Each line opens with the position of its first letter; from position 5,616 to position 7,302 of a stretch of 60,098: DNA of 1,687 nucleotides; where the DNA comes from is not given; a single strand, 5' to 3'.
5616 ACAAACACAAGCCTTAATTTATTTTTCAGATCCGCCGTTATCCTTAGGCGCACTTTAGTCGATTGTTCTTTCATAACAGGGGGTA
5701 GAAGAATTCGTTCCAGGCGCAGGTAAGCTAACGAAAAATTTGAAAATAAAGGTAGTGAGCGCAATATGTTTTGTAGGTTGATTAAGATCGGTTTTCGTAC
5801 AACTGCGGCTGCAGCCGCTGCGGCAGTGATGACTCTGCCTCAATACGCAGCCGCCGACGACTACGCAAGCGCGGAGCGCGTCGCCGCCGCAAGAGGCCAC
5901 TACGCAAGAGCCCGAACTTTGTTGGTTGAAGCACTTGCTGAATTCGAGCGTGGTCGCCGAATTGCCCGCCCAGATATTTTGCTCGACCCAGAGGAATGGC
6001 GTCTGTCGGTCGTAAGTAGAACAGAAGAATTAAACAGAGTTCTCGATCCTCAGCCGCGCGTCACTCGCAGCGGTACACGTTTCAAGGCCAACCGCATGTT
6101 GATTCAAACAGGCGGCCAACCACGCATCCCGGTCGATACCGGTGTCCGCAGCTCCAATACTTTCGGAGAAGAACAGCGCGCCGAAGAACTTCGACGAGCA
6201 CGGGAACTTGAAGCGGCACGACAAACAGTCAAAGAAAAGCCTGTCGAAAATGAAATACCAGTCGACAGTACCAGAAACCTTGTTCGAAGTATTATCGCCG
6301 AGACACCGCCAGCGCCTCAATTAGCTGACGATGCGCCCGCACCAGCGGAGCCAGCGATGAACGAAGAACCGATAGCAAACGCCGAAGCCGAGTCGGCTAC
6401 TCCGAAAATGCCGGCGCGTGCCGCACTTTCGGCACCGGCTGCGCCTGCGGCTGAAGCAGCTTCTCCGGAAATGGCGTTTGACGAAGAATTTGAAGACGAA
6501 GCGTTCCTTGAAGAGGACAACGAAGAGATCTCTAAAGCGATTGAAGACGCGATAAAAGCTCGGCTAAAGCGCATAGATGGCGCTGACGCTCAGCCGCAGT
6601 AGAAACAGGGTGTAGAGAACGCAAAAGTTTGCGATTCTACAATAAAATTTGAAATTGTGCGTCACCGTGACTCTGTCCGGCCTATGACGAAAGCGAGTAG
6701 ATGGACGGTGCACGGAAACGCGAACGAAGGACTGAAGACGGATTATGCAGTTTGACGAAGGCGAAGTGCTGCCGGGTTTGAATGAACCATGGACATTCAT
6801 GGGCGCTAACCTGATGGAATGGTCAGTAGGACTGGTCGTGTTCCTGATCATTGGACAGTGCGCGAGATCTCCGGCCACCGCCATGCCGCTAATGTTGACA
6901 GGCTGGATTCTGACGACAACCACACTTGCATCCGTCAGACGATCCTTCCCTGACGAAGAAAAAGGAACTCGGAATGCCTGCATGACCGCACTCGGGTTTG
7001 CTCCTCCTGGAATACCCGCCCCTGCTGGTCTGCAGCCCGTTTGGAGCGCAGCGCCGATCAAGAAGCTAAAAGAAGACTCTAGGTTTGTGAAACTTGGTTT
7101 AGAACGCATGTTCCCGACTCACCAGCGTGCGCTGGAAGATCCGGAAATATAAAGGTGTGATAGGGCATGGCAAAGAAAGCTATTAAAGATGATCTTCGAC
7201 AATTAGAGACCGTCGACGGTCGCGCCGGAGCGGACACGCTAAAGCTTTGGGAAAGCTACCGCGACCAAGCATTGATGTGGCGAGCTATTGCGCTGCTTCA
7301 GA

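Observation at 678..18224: F/G-type T4SS core with a reduced gene set and a non-canonical downstream module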

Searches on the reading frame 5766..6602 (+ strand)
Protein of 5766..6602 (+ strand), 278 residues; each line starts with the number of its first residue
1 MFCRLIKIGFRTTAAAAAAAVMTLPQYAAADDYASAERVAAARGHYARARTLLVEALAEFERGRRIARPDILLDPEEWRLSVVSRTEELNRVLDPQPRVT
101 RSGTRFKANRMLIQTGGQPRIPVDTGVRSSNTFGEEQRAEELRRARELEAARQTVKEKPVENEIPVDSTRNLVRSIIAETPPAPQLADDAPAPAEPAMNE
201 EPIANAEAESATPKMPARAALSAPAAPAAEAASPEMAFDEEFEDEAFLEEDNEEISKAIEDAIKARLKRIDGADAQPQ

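Call 4: search_protein_families(library=pfam, proteins=[window:5766-6602:+], max_evalue=0.01)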
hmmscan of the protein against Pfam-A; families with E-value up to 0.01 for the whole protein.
window:5766-6602:+ (278 aa): 0 families

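Call 6: search_protein_families(library=ncbifam, proteins=[window:5766-6602:+], max_evalue=0.1)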
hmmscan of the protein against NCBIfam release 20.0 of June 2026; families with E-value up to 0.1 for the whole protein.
window:5766-6602:+ (278 aa): 0 families

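Call 18: search_protein_families(library=pfam, proteins=[window:5766-6602:+], max_evalue=10)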
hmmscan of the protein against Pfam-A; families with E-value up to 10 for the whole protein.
window:5766-6602:+ (278 aa): 0 families

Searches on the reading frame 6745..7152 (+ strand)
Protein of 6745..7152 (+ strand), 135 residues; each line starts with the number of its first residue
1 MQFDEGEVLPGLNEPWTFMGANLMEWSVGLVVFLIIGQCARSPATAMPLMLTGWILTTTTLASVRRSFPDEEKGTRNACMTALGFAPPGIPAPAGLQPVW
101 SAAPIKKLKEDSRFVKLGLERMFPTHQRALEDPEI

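Call 4: search_protein_families(library=pfam, proteins=[window:6745-7152:+], max_evalue=0.01)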
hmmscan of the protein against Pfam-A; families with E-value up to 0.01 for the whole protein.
window:6745-7152:+ (135 aa): 0 families

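Call 6: search_protein_families(library=ncbifam, proteins=[window:6745-7152:+], max_evalue=0.1)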
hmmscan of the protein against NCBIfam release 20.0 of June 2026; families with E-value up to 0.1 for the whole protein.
window:6745-7152:+ (135 aa): 0 families

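Call 18: search_protein_families(library=pfam, proteins=[window:6745-7152:+], max_evalue=10)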
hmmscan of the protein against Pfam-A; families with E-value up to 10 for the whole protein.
window:6745-7152:+ (135 aa): 1 family
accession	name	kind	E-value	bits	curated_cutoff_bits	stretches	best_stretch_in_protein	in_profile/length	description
PF10745.14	DUF2530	-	0.074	13.8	25.5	1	11-54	9-49/77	Protein of unknown function (DUF2530)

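Call 28: search_solved_structures(query=A2, max_evalue=10, show_alignments=1)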
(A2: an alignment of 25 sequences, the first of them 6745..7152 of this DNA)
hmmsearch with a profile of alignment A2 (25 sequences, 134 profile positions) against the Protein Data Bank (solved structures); distinct sequences matched with E-value up to 10: 2.
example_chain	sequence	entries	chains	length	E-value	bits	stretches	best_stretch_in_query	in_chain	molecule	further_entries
9dbd_A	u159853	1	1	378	2.3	11.4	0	18-56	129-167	Tet4 Variant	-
9dbf_A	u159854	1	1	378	3.9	10.7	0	18-56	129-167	Tet4 Variant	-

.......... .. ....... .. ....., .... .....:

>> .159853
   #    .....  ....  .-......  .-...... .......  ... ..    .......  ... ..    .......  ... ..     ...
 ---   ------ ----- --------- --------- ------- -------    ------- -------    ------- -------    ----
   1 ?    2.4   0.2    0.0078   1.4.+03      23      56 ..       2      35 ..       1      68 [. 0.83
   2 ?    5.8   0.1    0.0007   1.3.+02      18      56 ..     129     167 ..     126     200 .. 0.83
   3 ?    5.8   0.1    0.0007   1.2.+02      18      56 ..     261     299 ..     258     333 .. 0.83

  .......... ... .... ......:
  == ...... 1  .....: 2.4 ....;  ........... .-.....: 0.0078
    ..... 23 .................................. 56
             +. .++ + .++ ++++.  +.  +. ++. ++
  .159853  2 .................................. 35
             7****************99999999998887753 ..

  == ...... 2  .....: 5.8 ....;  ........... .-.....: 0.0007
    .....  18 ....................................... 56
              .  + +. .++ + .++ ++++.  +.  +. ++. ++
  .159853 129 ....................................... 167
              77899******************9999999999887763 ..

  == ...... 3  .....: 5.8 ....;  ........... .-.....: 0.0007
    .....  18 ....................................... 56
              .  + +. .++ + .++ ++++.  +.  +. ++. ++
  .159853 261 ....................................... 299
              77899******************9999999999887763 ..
